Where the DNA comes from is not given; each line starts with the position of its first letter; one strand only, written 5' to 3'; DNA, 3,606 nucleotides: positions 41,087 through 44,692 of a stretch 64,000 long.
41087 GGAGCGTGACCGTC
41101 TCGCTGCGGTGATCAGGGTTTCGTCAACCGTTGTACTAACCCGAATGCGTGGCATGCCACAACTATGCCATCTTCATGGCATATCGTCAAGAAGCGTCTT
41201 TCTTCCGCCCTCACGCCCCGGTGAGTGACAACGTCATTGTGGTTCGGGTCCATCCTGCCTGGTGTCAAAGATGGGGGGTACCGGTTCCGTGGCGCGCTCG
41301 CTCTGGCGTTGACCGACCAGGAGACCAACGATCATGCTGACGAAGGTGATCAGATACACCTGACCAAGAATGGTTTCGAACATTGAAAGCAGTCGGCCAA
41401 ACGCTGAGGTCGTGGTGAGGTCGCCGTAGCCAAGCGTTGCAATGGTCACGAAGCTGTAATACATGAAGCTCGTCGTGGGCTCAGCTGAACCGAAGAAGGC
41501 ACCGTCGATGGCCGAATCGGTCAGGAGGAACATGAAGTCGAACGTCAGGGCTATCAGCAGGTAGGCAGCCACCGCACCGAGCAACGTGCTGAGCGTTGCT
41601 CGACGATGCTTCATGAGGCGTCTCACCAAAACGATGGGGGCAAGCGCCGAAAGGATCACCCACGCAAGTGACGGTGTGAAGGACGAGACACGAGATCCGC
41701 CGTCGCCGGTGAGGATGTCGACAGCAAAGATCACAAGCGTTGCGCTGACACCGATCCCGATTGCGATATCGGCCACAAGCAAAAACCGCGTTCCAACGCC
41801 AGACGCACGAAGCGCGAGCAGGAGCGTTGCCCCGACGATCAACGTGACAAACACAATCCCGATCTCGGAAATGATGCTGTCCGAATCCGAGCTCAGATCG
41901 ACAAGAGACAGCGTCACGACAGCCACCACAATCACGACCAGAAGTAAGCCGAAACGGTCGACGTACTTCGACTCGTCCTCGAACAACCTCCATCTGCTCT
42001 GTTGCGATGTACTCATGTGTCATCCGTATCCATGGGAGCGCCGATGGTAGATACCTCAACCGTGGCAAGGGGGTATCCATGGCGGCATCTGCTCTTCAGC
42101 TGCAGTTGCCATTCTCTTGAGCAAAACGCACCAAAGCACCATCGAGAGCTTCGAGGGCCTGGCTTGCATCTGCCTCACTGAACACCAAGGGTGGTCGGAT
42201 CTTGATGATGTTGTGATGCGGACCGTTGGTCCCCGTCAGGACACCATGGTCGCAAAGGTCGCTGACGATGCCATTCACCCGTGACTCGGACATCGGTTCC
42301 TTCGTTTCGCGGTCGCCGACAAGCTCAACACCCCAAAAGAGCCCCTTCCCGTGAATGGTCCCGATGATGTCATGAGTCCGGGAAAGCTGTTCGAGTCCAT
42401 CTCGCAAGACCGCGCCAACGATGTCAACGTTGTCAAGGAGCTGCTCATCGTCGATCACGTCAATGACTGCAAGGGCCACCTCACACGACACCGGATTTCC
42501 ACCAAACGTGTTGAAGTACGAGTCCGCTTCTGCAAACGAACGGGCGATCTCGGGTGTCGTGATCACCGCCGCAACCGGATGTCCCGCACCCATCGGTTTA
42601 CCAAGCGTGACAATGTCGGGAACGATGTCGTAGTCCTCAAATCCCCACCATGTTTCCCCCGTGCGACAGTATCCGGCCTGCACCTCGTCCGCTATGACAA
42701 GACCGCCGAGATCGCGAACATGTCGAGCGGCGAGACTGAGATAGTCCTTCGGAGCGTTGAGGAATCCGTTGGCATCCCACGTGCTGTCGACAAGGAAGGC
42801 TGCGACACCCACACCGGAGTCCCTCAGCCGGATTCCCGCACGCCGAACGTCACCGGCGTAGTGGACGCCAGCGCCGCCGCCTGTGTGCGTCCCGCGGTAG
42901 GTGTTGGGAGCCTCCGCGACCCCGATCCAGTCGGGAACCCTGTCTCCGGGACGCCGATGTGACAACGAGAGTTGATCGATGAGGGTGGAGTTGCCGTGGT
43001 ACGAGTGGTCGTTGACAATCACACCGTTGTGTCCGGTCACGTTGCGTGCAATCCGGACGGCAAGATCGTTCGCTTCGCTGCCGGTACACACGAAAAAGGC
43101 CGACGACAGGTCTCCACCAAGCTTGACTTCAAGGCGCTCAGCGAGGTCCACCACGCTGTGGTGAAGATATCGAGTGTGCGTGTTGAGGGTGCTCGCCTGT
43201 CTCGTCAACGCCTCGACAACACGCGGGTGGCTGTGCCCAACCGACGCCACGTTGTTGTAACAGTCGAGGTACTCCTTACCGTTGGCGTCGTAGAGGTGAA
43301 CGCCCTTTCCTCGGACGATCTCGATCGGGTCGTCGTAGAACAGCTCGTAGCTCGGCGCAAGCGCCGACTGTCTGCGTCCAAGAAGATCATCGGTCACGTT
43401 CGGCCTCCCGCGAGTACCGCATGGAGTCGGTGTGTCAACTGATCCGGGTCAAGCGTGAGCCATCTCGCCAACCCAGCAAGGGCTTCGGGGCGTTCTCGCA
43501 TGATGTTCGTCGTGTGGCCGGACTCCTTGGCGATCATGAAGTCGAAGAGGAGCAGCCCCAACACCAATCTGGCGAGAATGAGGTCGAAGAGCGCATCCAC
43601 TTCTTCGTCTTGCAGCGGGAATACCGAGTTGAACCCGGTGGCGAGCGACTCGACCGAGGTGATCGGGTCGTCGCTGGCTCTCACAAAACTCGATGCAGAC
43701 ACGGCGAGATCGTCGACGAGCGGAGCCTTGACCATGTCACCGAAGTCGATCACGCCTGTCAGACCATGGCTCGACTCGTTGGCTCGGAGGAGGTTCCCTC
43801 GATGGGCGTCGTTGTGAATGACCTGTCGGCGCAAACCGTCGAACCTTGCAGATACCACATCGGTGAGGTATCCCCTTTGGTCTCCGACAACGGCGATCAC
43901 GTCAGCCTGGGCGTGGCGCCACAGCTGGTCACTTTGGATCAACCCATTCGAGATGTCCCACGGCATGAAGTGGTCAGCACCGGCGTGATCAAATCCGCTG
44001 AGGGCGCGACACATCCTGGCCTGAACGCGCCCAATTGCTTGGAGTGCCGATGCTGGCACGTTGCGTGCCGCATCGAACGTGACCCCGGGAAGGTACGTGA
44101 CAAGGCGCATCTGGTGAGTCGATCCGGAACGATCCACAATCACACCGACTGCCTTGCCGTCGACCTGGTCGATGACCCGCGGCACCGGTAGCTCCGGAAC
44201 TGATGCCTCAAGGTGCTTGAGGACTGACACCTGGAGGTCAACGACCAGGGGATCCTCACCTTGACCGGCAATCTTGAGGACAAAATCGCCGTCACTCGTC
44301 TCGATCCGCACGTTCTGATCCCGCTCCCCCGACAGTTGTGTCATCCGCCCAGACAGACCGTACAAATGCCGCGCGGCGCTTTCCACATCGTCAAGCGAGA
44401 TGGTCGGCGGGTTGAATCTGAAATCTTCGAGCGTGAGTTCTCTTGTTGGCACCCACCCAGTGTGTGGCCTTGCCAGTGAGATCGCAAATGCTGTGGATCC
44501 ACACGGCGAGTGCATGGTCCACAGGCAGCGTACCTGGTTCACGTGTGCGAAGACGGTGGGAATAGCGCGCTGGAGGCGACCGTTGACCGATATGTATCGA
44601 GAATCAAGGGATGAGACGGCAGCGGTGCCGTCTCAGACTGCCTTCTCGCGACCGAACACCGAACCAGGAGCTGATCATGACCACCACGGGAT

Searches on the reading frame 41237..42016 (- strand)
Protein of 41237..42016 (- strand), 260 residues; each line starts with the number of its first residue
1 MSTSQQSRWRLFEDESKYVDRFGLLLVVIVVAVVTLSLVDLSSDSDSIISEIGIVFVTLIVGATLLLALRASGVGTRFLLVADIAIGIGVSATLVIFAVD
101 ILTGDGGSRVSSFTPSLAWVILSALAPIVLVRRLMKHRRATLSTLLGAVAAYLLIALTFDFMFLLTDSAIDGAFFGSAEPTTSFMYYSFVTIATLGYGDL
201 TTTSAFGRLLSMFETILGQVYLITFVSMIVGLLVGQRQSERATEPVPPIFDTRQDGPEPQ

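Call 17: search_protein_families(library=pfam, max_evalue=0.00001, proteins=[window:41237-42016:-])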
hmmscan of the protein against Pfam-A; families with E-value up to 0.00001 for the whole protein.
window:41237-42016:- (260 aa): 1 family
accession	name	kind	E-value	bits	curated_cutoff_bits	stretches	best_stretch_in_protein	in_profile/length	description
PF07885.22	Ion_trans_2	-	1.2e-08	35.1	22.5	1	178-233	22-77/79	Ion channel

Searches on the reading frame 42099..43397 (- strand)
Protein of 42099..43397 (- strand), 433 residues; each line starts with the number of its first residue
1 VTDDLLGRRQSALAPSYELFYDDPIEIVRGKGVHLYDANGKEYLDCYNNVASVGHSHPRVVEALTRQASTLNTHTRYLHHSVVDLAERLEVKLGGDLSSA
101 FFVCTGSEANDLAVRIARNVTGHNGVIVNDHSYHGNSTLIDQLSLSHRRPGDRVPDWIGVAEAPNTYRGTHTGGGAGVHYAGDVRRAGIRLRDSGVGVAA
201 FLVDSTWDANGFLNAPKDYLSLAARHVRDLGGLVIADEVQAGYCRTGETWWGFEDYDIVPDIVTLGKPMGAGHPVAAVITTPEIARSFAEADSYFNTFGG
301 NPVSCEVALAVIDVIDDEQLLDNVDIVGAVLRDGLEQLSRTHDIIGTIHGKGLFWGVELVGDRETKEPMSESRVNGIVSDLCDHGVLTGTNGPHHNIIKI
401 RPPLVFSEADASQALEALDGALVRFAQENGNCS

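Call 17: search_protein_families(library=pfam, max_evalue=0.00001, proteins=[window:42099-43397:-])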
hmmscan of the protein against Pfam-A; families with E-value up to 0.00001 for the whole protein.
window:42099-43397:- (433 aa): 1 family
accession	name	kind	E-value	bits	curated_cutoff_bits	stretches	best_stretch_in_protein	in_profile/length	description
PF00202.27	Aminotran_3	-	1.9e-73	247.9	30.5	1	25-421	11-402/403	Aminotransferase class-III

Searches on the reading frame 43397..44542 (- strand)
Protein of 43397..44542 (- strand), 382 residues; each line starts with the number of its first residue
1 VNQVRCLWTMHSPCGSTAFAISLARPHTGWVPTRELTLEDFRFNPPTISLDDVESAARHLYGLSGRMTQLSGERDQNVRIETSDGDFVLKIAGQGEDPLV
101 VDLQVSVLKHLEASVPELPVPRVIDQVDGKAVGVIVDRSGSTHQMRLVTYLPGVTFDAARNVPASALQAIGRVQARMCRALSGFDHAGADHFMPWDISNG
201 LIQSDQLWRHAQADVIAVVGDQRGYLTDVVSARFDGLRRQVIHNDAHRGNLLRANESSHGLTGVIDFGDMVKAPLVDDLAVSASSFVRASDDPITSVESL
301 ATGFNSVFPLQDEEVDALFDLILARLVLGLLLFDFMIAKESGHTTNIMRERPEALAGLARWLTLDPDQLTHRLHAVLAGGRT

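Call 17: search_protein_families(library=pfam, max_evalue=0.00001, proteins=[window:43397-44542:-])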
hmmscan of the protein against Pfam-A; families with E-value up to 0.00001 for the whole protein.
window:43397-44542:- (382 aa): 1 family
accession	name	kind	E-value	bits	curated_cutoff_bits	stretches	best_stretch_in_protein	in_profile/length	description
PF01636.29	APH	-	5.3e-26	92.3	23.2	1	69-292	4-219/239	Phosphotransferase enzyme family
